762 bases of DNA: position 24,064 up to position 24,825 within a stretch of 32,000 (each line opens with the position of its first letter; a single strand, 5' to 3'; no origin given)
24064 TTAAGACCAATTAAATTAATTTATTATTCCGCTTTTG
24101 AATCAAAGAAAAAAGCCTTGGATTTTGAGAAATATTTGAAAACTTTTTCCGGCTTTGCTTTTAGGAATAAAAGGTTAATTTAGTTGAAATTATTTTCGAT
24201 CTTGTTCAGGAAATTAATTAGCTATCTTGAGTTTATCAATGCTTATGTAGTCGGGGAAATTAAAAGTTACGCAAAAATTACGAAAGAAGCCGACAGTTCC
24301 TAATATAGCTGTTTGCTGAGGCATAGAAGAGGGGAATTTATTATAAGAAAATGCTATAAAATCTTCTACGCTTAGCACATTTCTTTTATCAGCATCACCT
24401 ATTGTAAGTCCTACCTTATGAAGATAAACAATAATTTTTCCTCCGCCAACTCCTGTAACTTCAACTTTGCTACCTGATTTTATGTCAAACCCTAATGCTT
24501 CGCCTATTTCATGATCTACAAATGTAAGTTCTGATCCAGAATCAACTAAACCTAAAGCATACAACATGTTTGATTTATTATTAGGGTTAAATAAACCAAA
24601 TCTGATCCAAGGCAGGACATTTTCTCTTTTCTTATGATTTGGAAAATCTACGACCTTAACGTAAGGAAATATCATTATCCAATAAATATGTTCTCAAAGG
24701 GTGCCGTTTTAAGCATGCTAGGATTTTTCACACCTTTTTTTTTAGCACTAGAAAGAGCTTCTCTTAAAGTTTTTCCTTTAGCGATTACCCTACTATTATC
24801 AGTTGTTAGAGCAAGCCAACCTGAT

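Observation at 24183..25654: Cassette array next to tmRNA, delimited by three 26-nt direct repeats that each close a reading frame with ...QD(R/Q)K-TAA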

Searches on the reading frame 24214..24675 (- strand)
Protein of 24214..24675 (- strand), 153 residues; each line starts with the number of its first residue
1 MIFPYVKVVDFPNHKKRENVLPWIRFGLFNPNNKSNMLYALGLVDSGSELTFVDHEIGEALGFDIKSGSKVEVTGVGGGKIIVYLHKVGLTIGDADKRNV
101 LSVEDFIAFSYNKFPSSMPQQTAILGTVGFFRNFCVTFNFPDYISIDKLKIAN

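Call 9: search_protein_families(library=pfam, proteins=[window:24214-24675:-], max_evalue=0.01)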
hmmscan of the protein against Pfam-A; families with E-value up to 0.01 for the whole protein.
window:24214-24675:- (153 aa): 1 family
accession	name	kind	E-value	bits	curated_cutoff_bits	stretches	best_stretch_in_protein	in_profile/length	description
PF13650.11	Asp_protease_2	-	0.00075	20.6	24.3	1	43-100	13-71/90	Aspartyl protease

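Call 12: find_encoding_contigs(protein=window:24214-24675:-, flank=10000, max_places=10)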
Protein window:24214-24675:- (153 aa): 17 contigs read that carry it; 5 places shown.
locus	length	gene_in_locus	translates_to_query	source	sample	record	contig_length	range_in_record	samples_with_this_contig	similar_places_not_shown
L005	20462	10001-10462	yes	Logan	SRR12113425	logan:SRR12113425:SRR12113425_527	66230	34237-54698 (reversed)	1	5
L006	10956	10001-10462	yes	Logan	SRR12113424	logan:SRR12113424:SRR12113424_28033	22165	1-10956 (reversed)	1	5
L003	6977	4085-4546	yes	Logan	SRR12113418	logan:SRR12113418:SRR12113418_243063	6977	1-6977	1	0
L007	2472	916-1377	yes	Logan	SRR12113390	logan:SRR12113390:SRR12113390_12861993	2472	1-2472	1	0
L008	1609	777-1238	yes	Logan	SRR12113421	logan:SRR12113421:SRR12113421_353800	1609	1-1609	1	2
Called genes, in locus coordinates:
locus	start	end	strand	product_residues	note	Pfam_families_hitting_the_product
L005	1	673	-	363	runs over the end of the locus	PF01321:Creatinase_N, PF00557:Peptidase_M24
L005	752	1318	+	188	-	PF00717:Peptidase_S24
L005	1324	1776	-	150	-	-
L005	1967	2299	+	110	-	-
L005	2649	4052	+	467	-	PF01229:Glyco_hydro_39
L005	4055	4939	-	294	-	PF01145:Band_7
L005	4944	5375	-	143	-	PF01957:NfeD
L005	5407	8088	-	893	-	PF04851:ResIII (weak), PF00270:DEAD, PF00271:Helicase_C (weak), PF04408:WHD_HA2 (weak), PF21010:HA2_C (weak)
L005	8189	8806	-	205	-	PF01066:CDP-OH_P_transf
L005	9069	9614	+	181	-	-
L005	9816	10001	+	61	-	-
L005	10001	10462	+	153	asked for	-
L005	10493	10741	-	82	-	PF01541:GIY-YIG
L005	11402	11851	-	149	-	PF01668:SmpB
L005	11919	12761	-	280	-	PF00413:Peptidase_M10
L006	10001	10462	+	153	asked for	-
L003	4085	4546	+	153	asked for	-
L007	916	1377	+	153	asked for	-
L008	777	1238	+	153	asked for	-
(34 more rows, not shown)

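Call 26: find_homologous_proteins(query=window:24214-24675:-)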
Query window:24214-24675:- (153 aa): 74 proteins with E <= 0.001 among 105 candidates.
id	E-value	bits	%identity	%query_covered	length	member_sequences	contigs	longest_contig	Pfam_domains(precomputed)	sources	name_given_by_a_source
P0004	1.9e-97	342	100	100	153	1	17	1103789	-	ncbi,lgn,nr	ncbi:MAG: hypothetical protein HYW86_00525 [Candidatus Roizmanbacteria bacterium]|nr:MAG: hypothetic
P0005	2.1e-64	234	68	96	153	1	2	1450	-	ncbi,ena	-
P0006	1.1e-63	232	67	100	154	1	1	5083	-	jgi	jgi:hypothetical protein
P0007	2.6e-60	221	63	100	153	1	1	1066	-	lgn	-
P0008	8.6e-60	219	65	95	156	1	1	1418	-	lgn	-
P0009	8.1e-59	216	64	96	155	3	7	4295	-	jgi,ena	-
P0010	1.7e-58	215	64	96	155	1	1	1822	-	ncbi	-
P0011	6.7e-57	210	61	99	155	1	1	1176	-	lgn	-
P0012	9.0e-57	209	59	97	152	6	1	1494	-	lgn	-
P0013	1.2e-56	209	62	97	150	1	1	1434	-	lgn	-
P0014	8.0e-56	206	58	100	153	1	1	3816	-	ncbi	-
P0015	2.0e-55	205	62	96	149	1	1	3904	-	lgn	-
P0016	2.3e-55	205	63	96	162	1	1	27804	-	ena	-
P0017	2.6e-55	205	60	98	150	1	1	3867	-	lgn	-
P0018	5.5e-55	204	58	97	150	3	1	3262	-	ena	-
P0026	2.1e-53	198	61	100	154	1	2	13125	-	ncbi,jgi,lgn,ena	-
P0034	1.7e-52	196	60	96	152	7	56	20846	-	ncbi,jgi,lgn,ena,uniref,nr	ncbi:hypothetical protein COT03_01350 [Candidatus Shapirobacteria bacterium CG07_land_8_20_14_0_80_3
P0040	2.8e-51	192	57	96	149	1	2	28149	-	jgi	jgi:hypothetical protein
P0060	3.3e-46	175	55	98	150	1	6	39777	-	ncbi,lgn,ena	-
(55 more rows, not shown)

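Call 27: find_encoding_contigs(protein=P0006, flank=5000, max_places=3)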
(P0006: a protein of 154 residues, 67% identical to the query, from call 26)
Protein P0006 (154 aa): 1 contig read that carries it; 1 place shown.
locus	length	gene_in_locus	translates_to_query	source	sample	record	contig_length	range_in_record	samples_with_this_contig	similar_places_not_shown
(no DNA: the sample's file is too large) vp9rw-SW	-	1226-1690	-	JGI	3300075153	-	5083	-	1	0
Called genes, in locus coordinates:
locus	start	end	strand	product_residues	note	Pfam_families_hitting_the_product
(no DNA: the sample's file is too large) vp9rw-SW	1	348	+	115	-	?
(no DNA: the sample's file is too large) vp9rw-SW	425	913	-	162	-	-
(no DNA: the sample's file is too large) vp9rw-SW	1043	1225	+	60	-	PF18929:DUF5678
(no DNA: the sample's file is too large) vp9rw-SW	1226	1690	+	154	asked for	-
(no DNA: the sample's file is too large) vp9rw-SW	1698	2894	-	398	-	PF12704:MacB_PCD, PF02687:FtsX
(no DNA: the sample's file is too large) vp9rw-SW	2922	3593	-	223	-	PF02463:SMC_N, PF00005:ABC_tran, PF13304:AAA_21 (faint)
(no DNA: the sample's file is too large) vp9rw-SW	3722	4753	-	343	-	PF25990:Beta-barrel_YknX (weak), PF25989:YknX_C (weak)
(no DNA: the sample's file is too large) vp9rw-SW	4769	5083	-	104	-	?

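Call 28: find_encoding_contigs(protein=P0016, flank=5000, max_places=3)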
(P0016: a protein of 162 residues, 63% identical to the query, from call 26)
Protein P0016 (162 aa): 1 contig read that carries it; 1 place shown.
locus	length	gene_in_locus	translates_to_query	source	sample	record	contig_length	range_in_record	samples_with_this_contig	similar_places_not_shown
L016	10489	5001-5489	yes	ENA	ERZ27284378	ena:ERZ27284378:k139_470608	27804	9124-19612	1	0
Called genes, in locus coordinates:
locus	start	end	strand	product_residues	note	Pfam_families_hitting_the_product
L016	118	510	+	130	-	-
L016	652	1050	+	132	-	PF00856:SET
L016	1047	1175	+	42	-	-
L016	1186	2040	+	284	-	PF00188:CAP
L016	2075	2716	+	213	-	PF00565:SNase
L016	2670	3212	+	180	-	PF02643:DUF192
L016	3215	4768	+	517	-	-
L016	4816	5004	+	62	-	PF18929:DUF5678 (weak)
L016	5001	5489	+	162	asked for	-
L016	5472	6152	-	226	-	PF00590:TP_methylase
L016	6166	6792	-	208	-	PF09335:VTT_dom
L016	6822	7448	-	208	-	PF01726:LexA_DNA_bind, PF00717:Peptidase_S24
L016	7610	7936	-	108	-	-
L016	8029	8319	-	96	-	-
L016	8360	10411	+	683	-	PF00270:DEAD (faint), PF04851:ResIII, PF17757:UvrB_inter, PF27431:UvrB_3rd, PF00271:Helicase_C, PF12344:UvrB, PF02151:UVR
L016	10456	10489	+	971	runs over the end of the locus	PF00005:ABC_tran (faint), PF02463:SMC_N (faint), PF03193:RsgA_GTPase (faint), PF13175:AAA_15 (faint), PF13304:AAA_21 (faint), PF13476:AAA_23 (faint), PF17760:UvrA_inter, PF17755:UvrA_DNA-bind, +3 more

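Call 29: find_encoding_contigs(protein=P0060, flank=5000, max_places=3)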
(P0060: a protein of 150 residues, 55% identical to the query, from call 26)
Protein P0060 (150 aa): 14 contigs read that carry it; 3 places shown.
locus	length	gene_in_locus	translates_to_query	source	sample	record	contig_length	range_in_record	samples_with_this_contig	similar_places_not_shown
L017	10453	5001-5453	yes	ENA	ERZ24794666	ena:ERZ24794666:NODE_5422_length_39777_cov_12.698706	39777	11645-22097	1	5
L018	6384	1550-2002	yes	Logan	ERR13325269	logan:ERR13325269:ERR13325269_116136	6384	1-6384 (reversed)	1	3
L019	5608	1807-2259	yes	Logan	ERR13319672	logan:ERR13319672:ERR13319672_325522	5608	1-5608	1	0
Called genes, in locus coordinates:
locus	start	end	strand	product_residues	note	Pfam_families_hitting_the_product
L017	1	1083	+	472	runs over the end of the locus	PF01336:tRNA_anti-codon, PF00152:tRNA-synt_2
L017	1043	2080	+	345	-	PF00768:Peptidase_S11, PF02113:Peptidase_S13 (weak)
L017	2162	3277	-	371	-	-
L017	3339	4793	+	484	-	PF00749:tRNA-synt_1c, PF19269:Anticodon_2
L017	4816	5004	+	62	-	PF18929:DUF5678 (weak)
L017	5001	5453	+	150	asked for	-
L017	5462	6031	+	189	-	-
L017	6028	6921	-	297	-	PF12705:PDDEXK_1, PF01930:Cas_Cas4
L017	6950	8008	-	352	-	PF04055:Radical_SAM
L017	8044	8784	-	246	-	PF06182:ABC2_membrane_6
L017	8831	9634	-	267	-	PF06182:ABC2_membrane_6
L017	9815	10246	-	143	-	PF01609:DDE_Tnp_1, PF13586:DDE_Tnp_1_2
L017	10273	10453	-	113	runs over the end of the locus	PF13340:DUF4096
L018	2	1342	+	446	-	?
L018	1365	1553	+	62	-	PF18929:DUF5678 (weak)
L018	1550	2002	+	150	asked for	-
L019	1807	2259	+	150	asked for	-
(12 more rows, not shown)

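Call 34: find_encoding_contigs(protein=P0040, flank=4000, max_places=4)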
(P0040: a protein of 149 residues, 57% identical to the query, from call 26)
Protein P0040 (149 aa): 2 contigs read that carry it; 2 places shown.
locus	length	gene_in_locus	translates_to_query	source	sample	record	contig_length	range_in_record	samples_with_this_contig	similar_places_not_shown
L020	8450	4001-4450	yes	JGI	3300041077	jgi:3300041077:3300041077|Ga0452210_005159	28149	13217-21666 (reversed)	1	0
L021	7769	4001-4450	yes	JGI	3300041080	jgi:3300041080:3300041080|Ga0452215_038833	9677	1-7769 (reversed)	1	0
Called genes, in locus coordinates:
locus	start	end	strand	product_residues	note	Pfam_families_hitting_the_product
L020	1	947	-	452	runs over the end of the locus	PF17914:HopA1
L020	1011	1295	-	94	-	PF05016:ParE_toxin (weak), PF15781:ParE-like_toxin, PF05973:Gp49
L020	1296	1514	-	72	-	-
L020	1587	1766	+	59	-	-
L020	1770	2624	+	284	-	-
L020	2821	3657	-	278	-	-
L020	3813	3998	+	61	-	-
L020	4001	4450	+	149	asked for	-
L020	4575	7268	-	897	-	PF07517:SecA_DEAD, PF01043:SecA_PP_bind, PF21090:P-loop_SecA, PF00271:Helicase_C (faint), PF21090:P-loop_SecA, PF07516:SecA_SW, PF02810:SEC-C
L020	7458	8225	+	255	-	PF00535:Glycos_transf_2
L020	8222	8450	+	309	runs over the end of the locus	PF01073:3Beta_HSD, PF01370:Epimerase, PF02719:Polysacc_synt_2, PF04321:RmlD_sub_bind, PF05368:NmrA, PF13460:NAD_binding_10, PF16363:GDP_Man_Dehyd, PF07993:NAD_binding_4 (weak), +2 more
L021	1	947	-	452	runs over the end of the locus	PF17914:HopA1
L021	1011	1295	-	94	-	PF05016:ParE_toxin (weak), PF15781:ParE-like_toxin, PF05973:Gp49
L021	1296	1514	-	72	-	-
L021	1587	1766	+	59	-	-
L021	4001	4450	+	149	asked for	-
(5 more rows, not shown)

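Call 35: find_encoding_contigs(protein=P0034, flank=4000, max_places=6)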
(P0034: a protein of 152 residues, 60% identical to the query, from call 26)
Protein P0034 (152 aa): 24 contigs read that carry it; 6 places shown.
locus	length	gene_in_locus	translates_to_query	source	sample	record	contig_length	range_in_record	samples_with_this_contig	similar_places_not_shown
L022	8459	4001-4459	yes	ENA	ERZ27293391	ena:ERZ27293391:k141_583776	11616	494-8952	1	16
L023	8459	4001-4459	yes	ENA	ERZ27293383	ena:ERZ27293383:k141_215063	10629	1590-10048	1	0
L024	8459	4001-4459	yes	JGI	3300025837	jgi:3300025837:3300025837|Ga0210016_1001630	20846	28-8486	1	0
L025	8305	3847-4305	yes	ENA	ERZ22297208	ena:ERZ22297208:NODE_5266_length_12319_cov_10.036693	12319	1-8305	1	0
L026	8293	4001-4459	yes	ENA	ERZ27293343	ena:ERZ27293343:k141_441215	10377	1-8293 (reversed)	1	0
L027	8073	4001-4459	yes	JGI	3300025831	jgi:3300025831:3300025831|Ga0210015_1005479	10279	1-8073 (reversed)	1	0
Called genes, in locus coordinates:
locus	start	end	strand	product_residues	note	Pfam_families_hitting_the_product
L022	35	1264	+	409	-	PF00270:DEAD, PF04851:ResIII (weak), PF00271:Helicase_C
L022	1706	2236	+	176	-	PF02535:Zip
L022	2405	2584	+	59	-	PF12728:HTH_17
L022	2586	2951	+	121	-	-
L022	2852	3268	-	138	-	PF01943:Polysacc_synt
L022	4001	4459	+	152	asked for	-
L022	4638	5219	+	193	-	PF13274:SocA_Panacea (weak)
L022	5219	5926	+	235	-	PF02661:Fic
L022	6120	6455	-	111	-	-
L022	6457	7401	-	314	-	-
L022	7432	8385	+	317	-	PF01207:Dus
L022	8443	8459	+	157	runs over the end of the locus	PF01844:HNH (faint), PF13392:HNH_3 (weak)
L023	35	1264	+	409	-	PF00270:DEAD, PF04851:ResIII (weak), PF00271:Helicase_C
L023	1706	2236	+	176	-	PF02535:Zip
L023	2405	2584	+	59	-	PF12728:HTH_17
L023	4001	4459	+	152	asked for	-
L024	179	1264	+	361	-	PF00270:DEAD, PF04851:ResIII (weak), PF00271:Helicase_C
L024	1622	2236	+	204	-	PF02535:Zip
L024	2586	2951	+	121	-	-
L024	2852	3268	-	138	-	PF01943:Polysacc_synt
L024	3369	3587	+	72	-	-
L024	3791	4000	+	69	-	-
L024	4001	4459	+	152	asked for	-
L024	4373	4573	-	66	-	-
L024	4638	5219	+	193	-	PF13274:SocA_Panacea (weak)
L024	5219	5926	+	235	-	PF02661:Fic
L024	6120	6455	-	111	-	-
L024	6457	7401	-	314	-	-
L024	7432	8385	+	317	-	PF01207:Dus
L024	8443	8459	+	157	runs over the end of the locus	PF01844:HNH (faint), PF13392:HNH_3 (weak)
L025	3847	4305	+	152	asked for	-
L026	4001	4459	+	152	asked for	-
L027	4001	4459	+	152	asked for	-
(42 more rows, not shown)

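Call 41: search_protein_families(library=padloc, proteins=[window:24214-24675:-], max_evalue=0.01)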
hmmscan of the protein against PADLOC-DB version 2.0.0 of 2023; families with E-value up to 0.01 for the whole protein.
window:24214-24675:- (153 aa): 2 families
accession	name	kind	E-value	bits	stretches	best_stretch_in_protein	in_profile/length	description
PDLC04405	PDC-M08B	-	0.00042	18.3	1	36-94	22-81/127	-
PDLC04692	PDC-M52B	-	0.0035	15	1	14-138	15-125/139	-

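Call 42: search_protein_families(library=ncbifam, proteins=[window:24214-24675:-], max_evalue=0.01)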
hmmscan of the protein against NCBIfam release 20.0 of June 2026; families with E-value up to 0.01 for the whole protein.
window:24214-24675:- (153 aa): 1 family
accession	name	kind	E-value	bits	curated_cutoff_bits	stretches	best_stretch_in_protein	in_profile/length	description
TIGR01439.1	lp_hng_hel_AbrB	domain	0.0026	17.4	28.3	1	63-84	20-41/44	transcriptional regulator, AbrB family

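Call 47: find_related_loci(query=A3, collection=viral_contigs, flank=3000)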
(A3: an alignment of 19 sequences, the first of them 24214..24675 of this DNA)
Query A3 (153 aa) in viral_contigs; peptide patterns used: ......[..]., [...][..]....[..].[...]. (x = any residue, [..] = any of these).
15 stretches matched a pattern, but none encodes a relative of the query by tblastn (E <= 1e-3).
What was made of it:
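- Tried and rejected: A viral_contigs scan also found nothing (call 47).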

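Call 53: find_encoding_contigs(protein=P0026, flank=4000, max_places=4)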
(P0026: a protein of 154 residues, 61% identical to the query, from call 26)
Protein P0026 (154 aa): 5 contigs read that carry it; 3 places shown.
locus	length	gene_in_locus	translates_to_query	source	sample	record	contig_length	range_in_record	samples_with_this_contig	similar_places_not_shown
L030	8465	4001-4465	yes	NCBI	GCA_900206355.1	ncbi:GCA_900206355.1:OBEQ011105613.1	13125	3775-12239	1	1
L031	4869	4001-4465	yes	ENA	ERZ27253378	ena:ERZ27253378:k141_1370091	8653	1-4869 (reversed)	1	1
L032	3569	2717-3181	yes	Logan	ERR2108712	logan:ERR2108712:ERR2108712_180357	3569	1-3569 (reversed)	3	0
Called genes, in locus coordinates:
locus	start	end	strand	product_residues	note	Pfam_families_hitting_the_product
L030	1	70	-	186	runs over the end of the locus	PF13189:Cytidylate_kin2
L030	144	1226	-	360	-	PF02163:Peptidase_M50, PF13180:PDZ_2 (weak)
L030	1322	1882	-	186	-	PF01765:RRF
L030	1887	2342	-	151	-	PF25025:EF-Ts_N, PF00889:EF_TS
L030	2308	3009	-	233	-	PF00318:Ribosomal_S2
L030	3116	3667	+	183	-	-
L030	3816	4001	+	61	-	-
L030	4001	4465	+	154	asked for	-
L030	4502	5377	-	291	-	PF00483:NTP_transferase, PF12804:NTP_transf_3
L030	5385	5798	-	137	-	PF09134:Invasin_D3, PF02369:Big_1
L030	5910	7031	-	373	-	PF05014:Nuc_deoxyrib_tr, PF02223:Thymidylate_kin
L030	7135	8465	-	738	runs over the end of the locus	?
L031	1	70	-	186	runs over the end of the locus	PF13189:Cytidylate_kin2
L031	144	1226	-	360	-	PF02163:Peptidase_M50, PF13180:PDZ_2 (weak)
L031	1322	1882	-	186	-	PF01765:RRF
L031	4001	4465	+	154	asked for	-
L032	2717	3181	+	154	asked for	-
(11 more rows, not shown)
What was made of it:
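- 24675..24860 (-): Cassette 1, gene 1: a 61-aa DUF5678-like protein. Its stop overlaps the protease start (TAATG). It is always paired with the protease in other genomes. calls 9, 27, 28, 29, 34, 53
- On Type II toxin-antitoxin-like module (cassette 1): The pair is conserved in seven unrelated contexts (calls 27-29, 34, 35, 53).
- The DUF5678-protease pair is a conserved two-gene module found in unrelated contexts in CPR genomes (calls 26-29, 34, 35, 53).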

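Call 66: search_protein_families(library=pfam, proteins=[L020:1587-1766:+, L020:1770-2624:+, L020:2821-3657:-, L016:3215-4768:+, L024:3369-3587:+], max_evalue=0.01)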
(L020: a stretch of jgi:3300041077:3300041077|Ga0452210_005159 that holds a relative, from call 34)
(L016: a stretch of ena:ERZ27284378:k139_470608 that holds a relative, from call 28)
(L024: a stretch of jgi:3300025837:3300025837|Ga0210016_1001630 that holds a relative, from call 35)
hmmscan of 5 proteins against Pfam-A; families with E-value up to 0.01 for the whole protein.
L020:1587-1766:+ (59 aa): 0 families

L020:1770-2624:+ (284 aa): 0 families

L020:2821-3657:- (278 aa): 0 families

L016:3215-4768:+ (517 aa): 1 family
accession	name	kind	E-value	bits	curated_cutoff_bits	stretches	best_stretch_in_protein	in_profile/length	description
PF02896.24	PEP-utilizers_C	-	0.0029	17.3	22.8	1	328-508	108-292/293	PEP-utilising enzyme, PEP-binding domain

L024:3369-3587:+ (72 aa): 0 families

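Call 71: search_solved_structures(query=A3, max_evalue=1)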
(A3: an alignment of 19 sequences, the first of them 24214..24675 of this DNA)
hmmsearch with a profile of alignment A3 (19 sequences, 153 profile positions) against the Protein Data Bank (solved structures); distinct sequences matched with E-value up to 1: 11.
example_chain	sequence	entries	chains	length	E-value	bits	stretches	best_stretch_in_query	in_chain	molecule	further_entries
1b11_A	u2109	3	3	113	0.00013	25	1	43-107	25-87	PROTEIN (Feline Immunodeficiency Virus PROTEASE) | FIV PROTEASE | FELINE IMMUNODEFICIENCY VIRUS PROTEASE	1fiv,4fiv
6fiv_A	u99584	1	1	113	0.00014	24.9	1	43-107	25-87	RETROPEPSIN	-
5fiv_A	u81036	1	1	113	0.00027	24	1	43-107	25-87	RETROPEPSIN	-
3ogp_A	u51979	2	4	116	0.00078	22.5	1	43-111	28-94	FIV Protease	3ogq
2fiv_A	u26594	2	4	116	0.00096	22.2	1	43-107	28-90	FELINE IMMUNODEFICIENCY VIRUS PROTEASE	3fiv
1mvp_A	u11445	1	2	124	0.0013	21.7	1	22-103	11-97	MYELOBLASTOSIS ASSOCIATED VIRAL PROTEASE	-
2rsp_A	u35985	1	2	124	0.0028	20.7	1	22-80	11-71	RSV PROTEASE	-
2hah_A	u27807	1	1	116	0.1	15.6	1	43-114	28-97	Protease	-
4z2z_A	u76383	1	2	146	0.18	14.8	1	42-95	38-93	DNA damage-inducible protein 1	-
2i1a_A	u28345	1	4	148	0.18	14.8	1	42-95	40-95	DNA damage-inducible protein DDI1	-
1bai_A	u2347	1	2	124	0.38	13.8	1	22-105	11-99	PROTEASE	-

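Call 74: predict_structure(alignment_id=A3)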
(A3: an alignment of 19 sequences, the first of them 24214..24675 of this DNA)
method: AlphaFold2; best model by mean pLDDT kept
length: 153 residues; sequences in the alignment: 19
mean_pLDDT: 89.9   pTM: 0.81
mean pLDDT of the five models: 89.9, 87.6, 79.9, 74.6, 71.9
residues with pLDDT >= 90: 102; 70-90: 45; 50-70: 5; < 50: 1
segments of 3 or more residues with pLDDT < 50: none
pLDDT, mean of each block of 10 residues (from residue 1): 89 86 94 93 92 95 96 84 96 80 95 81 93 94 90 51
secondary structure, 60 per line:
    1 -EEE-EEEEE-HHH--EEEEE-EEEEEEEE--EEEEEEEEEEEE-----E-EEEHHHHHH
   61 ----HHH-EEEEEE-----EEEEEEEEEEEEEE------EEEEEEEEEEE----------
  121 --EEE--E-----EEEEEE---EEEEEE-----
elements in order: E2-4 E6-10 E17-21 E23-30 E33-44 E52-54 H55-60 E69-74 E80-93 E100-110 E123-125 E134-139 E143-148

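Call 76: fold_search(model_id=the predicted structure, library=pdb)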
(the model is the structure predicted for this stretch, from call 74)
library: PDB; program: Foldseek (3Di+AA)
matches with E <= 10: 572; with E <= 0.001: 8
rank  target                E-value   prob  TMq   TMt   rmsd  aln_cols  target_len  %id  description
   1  5fiv                  1.5e-04  1.00  0.50  0.65   3.6       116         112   16  STRUCTURAL STUDIES OF HIV AND FIV PROTEASES COMPLEXED WITH AN EFFICIENT INHIBITOR OF FIV PR (released 1998-12-09)
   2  2rsp_A                1.7e-04  1.00  0.44  0.57   4.7       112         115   20  STRUCTURE OF THE ASPARTIC PROTEASE FROM ROUS SARCOMA RETROVIRUS REFINED AT 2 ANGSTROMS RESOLUTION (released 1989-10-17)
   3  1bai_A                3.5e-04  1.00  0.44  0.52   4.3       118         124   21  Crystal structure of Rous sarcoma virus protease in complex with inhibitor (released 1999-01-13)
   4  2fiv_A                4.1e-04  1.00  0.49  0.65   3.7       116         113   16  Crystal structure of feline immunodeficiency virus protease complexed with a substrate (released 1997-11-12)
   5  2hah                  5.3e-04  1.00  0.49  0.65   3.6       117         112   19  The structure of FIV 12S protease in complex with TL-3 (released 2007-02-13)
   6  1fiv_A                5.6e-04  1.00  0.54  0.71   3.4       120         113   15  STRUCTURE OF AN INHIBITOR COMPLEX OF PROTEINASE FROM FELINE IMMUNODEFICIENCY VIRUS (released 1995-07-31)
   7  3fiv_A                6.2e-04  1.00  0.49  0.65   3.7       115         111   16  CRYSTAL STRUCTURE OF FELINE IMMUNODEFICIENCY VIRUS PROTEASE COMPLEXED WITH A SUBSTRATE (released 1997-11-12)
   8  5c9f_A                7.3e-04  1.00  0.54  0.61   9.4       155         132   13  Crystal structure of a retropepsin-like aspartic protease from Rickettsia conorii (released 2015-10-14)
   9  4cku_B                1.2e-03  1.00  0.49  0.26   8.5       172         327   13  Three dimensional structure of plasmepsin II in complex with hydroxyethylamine-based inhibitor (released 2014-06-18)
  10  1mvp_B                1.4e-03  1.00  0.42  0.55   4.6       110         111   16  STRUCTURAL STUDIES OF THE RETROVIRAL PROTEINASE FROM AVIAN MYELOBLASTOSIS ASSOCIATED VIRUS (released 1992-01-15)
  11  4cku_E                1.5e-03  1.00  0.52  0.27   8.4       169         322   14  Three dimensional structure of plasmepsin II in complex with hydroxyethylamine-based inhibitor (released 2014-06-18)
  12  5c9b_C                1.5e-03  1.00  0.44  0.52   7.2       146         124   12  Crystal structure of a retropepsin-like aspartic protease from Rickettsia conorii (released 2015-10-14)
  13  1fmb                  1.6e-03  1.00  0.39  0.54   4.3       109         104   17  EIAV PROTEASE COMPLEXED WITH THE INHIBITOR HBY-793 (released 1996-10-14)
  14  5c9b_B                1.6e-03  1.00  0.46  0.53   9.4       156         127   13  Crystal structure of a retropepsin-like aspartic protease from Rickettsia conorii (released 2015-10-14)
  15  8tyh                  1.6e-03  1.00  0.48  0.25  11.5       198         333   13  Plasmodium vivax PMX (released 2024-08-28)
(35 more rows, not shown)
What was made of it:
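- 24214..24675 (-): Cassette 1, gene 2: a 153-aa stand-alone retropepsin-like aspartic protease with a DSGS motif. Pfam Asp_protease_2 (call 9); PDB profile hit to FIV protease, E 1.3e-4 (call 71); AF2 pLDDT 89.9 (call 74); Foldseek hits to FIV and RSV proteases (call 76)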
